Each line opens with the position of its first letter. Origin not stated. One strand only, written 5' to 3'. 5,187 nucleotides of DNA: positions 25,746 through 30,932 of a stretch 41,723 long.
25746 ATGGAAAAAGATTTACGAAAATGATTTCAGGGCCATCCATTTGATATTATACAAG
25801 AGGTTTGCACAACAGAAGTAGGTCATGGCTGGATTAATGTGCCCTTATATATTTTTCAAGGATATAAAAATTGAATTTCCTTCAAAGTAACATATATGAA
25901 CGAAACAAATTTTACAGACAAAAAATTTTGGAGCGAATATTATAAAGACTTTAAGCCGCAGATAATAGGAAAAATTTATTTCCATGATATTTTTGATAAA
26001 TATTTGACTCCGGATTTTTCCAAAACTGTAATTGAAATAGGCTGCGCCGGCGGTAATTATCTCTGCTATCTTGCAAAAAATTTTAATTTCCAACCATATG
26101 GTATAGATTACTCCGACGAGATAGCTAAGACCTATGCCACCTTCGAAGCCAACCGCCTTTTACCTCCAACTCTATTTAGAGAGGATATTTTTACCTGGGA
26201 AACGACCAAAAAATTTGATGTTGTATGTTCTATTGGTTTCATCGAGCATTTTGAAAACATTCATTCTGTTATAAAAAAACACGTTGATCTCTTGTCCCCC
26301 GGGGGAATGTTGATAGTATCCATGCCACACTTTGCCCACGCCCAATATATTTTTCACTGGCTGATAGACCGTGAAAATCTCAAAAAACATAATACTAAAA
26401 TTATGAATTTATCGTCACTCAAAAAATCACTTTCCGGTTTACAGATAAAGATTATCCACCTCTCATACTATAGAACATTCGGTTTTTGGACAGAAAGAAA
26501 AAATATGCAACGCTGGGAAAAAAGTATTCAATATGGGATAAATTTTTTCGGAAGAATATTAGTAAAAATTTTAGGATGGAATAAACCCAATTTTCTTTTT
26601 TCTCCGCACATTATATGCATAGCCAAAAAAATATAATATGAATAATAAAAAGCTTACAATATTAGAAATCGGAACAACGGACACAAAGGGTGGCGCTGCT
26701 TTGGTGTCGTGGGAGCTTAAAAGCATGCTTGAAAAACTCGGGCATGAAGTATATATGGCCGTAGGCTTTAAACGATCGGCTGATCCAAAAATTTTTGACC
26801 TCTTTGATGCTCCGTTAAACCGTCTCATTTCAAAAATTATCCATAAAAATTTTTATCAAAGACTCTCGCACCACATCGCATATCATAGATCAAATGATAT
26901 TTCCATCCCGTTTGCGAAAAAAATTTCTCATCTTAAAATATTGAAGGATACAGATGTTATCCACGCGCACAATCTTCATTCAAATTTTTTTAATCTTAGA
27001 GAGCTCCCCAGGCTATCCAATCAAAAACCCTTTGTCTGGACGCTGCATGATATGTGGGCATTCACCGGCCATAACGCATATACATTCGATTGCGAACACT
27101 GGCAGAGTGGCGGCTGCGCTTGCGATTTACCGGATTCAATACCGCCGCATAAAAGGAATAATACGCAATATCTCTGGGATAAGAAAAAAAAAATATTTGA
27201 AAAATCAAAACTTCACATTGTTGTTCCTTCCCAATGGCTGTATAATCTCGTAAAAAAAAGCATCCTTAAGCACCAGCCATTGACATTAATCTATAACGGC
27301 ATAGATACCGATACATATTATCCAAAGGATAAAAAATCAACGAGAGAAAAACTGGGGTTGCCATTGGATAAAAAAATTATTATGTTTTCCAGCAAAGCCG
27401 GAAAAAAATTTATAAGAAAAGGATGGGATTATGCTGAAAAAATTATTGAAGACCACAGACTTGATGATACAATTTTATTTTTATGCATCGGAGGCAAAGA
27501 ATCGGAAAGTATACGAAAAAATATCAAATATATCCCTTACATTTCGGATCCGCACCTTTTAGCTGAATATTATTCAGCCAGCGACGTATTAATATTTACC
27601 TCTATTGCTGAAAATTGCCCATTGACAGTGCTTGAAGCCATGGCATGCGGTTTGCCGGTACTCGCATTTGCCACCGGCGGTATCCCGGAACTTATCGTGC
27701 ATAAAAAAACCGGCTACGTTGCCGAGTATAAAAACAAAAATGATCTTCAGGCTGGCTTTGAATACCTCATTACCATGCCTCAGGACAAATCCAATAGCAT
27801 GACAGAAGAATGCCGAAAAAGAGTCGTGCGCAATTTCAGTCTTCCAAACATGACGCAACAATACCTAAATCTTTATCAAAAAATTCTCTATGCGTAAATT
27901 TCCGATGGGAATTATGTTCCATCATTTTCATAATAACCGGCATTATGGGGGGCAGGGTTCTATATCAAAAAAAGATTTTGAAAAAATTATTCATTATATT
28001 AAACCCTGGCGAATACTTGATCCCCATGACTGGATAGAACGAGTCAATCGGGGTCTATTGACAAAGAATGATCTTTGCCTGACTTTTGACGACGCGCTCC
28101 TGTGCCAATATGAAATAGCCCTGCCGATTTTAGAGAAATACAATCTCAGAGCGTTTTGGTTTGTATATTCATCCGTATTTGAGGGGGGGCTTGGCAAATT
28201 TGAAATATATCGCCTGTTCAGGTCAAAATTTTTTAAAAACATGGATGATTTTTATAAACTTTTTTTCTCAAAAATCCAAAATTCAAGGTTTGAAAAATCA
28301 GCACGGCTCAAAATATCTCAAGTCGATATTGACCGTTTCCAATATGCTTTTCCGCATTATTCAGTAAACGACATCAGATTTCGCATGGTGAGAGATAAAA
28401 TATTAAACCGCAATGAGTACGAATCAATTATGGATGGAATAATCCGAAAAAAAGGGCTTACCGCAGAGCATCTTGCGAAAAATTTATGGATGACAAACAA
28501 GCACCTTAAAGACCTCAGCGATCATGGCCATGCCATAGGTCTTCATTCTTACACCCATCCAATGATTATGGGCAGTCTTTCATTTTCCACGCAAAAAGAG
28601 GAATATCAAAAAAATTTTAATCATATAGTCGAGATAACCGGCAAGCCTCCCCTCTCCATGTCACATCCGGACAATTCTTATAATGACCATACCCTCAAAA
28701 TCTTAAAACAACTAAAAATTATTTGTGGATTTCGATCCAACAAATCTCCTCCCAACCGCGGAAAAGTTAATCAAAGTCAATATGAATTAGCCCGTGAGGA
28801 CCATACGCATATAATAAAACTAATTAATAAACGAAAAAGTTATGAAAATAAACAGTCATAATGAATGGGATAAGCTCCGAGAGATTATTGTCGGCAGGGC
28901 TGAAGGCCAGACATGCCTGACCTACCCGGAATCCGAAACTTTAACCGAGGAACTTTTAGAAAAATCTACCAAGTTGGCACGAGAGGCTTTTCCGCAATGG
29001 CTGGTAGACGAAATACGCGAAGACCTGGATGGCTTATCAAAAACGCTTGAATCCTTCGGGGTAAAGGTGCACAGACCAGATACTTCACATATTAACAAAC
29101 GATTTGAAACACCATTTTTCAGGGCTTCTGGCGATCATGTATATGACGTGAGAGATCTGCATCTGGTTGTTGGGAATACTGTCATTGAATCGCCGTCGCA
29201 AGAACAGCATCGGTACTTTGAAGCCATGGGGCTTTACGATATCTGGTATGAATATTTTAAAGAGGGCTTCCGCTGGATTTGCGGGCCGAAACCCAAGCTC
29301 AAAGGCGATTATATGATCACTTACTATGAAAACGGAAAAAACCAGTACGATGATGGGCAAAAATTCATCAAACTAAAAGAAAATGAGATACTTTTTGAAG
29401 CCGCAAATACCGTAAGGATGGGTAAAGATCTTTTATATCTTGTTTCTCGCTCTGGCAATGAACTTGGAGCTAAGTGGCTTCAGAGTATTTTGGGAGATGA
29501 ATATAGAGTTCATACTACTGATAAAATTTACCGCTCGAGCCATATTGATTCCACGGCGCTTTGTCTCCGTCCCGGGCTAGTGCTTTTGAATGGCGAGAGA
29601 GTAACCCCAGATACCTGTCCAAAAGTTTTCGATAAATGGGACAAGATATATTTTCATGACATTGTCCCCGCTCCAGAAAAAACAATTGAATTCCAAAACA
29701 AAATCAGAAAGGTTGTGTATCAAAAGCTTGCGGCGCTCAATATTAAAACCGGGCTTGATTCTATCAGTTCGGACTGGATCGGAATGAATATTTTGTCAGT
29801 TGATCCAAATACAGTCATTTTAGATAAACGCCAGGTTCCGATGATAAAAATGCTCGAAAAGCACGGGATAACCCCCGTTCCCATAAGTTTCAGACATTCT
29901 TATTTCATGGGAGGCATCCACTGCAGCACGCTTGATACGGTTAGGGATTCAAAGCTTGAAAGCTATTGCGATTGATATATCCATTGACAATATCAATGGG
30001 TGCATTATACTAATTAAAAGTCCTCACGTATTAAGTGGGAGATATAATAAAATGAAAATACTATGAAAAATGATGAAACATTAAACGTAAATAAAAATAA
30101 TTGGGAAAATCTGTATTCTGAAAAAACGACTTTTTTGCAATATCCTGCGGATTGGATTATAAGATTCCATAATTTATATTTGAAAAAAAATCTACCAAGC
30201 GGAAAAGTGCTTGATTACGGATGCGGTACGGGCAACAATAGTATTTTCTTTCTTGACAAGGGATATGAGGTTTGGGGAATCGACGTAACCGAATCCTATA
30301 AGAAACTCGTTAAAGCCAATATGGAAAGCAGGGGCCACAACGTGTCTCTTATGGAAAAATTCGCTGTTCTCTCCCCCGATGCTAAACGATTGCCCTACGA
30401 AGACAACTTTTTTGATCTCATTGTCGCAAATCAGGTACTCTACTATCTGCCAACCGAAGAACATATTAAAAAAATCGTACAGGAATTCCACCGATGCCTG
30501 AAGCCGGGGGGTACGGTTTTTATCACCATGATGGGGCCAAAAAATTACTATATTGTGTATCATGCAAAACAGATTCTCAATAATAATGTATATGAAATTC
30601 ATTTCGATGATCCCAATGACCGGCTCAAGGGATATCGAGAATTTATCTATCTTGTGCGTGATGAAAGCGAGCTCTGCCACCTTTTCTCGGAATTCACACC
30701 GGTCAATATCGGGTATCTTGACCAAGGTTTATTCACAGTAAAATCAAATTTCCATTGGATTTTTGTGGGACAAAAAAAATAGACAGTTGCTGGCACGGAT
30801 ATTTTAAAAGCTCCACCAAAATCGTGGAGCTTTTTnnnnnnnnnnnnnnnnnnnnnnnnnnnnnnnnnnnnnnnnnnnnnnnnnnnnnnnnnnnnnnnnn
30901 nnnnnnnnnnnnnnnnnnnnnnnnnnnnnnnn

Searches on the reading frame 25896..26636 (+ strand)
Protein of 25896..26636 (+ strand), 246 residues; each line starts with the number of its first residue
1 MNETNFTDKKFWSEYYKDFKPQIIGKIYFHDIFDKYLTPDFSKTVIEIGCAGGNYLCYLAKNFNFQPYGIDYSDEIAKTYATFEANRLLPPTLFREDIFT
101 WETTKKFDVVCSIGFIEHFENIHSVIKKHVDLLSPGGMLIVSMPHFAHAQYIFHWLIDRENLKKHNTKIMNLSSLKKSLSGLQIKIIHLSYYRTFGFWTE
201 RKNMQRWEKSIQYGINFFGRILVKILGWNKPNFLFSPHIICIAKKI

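Call 4: search_protein_families(library=pfam, proteins=[window:25896-26636:+])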
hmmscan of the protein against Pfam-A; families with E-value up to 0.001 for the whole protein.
window:25896-26636:+ (246 aa): 6 families
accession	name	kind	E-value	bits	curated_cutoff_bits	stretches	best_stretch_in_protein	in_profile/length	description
PF13489.12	Methyltransf_23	-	2.9e-15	56.8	27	1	40-185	21-160/164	Methyltransferase domain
PF08242.18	Methyltransf_12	-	1.5e-12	48.5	30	1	46-139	1-98/98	Methyltransferase domain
PF08241.18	Methyltransf_11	-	4e-11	43.8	21.2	1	47-141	2-95/95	Methyltransferase domain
PF13649.12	Methyltransf_25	-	3e-10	41.1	27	1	45-137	1-97/97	Methyltransferase domain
PF13847.12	Methyltransf_31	-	1.6e-09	38.1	27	1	43-168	5-128/145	Methyltransferase domain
PF02353.26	CMAS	-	3.1e-06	27.2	27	1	42-201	63-232/273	Mycolic acid cyclopropane synthetase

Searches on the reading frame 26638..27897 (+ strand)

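Call 4: search_protein_families(library=pfam, proteins=[window:26638-27897:+])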
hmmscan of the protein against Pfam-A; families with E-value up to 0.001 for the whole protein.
window:26638-27897:+ (419 aa): 5 families
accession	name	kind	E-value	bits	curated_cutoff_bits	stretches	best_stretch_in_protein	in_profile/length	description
PF00534.26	Glycos_transf_1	-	2.2e-25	89.6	26.4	1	232-394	2-171/172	Glycosyl transferases group 1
PF13692.12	Glyco_trans_1_4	-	8.1e-20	72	27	1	249-378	5-140/142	Glycosyl transferases group 1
PF13439.12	Glyco_transf_4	-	9.4e-17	62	28.5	1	18-225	2-169/170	Glycosyltransferase Family 4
PF20706.3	GT4-conflict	-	1.4e-07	31.3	26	1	293-356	260-323/385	Family 4 Glycosyltransferase in conflict systems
PF13524.12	Glyco_trans_1_2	-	3.2e-05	24.3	25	1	291-410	27-143/144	Glycosyl transferase-like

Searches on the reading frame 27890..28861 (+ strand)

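Call 4: search_protein_families(library=pfam, proteins=[window:27890-28861:+])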
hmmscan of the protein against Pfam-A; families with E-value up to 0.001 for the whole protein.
window:27890-28861:+ (323 aa): 1 family
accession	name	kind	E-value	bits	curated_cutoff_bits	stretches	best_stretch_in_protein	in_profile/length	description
PF01522.26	Polysacc_deac_1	-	6.2e-17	62.2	23.1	2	202-276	47-120/124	Polysaccharide deacetylase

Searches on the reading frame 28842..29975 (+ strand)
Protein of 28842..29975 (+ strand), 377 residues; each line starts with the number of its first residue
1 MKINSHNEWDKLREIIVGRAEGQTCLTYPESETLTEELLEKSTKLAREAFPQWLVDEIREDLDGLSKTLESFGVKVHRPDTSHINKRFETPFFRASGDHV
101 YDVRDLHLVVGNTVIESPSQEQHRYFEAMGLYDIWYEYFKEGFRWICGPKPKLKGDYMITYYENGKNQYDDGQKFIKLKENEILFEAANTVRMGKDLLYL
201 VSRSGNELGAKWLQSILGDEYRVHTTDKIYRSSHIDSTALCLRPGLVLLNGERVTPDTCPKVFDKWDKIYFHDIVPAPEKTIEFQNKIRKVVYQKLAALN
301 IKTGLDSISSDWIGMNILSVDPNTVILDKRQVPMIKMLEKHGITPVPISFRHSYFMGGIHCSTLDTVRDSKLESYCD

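Call 5: search_protein_families(library=pfam, proteins=[window:28842-29975:+])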
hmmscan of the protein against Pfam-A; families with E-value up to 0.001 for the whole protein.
window:28842-29975:+ (377 aa): 1 family
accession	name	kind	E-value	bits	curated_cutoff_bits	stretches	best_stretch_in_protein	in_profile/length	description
PF02274.22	ADI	-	0.00044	19.8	22.8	0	280-368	285-377/377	Arginine deiminase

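Call 8: search_protein_families(library=pfam, proteins=[window:28842-29975:+], max_evalue=1)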
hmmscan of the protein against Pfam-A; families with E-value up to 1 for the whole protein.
window:28842-29975:+ (377 aa): 1 family
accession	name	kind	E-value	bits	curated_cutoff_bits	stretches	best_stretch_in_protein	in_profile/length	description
PF02274.22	ADI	-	0.00044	19.8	22.8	1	280-368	285-377/377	Arginine deiminase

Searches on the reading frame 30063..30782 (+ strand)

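Call 6: search_protein_families(library=pfam, proteins=[window:30063-30782:+])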
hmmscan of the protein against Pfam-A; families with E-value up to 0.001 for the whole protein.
window:30063-30782:+ (239 aa): 13 families
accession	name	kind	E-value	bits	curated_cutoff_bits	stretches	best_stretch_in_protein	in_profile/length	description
PF08241.18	Methyltransf_11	-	1.1e-19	71.2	21.2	1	50-154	1-95/95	Methyltransferase domain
PF13649.12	Methyltransf_25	-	7.8e-19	68.6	27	1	49-150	1-97/97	Methyltransferase domain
PF13489.12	Methyltransf_23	-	1.1e-17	64.7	27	1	34-166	11-124/164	Methyltransferase domain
PF08242.18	Methyltransf_12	-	8.3e-14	52.5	30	1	50-151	1-97/98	Methyltransferase domain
PF13847.12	Methyltransf_31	-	1.3e-13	51.3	27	1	47-158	5-113/145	Methyltransferase domain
PF03848.20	TehB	-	7.5e-11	42.3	20.4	1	44-156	29-135/193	Tellurite resistance protein TehB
PF01209.24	Ubie_methyltran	-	3.2e-08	33.7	20.1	1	43-155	45-152/233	ubiE/COQ5 methyltransferase family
PF03291.22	mRNA_G-N7_MeTrfase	-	1.9e-05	24.3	26.6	1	48-187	64-216/315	mRNA (guanine-N(7))-methyltransferase domain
PF05724.17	TPMT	-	8.7e-05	22.7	26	1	10-160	2-160/218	Thiopurine S-methyltransferase (TPMT)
PF05175.20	MTS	-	0.00016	21.8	23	1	40-160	27-144/170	Methyltransferase small domain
PF01739.24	CheR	-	0.00038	20.4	27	1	115-154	135-173/195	CheR methyltransferase, SAM binding domain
PF09445.16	Methyltransf_15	-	0.00066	19.7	22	0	48-97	3-52/165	RNA cap guanine-N2 methyltransferase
PF06325.19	PrmA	-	0.00082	19.4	22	0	45-153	161-257/296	Ribosomal protein L11 methyltransferase (PrmA)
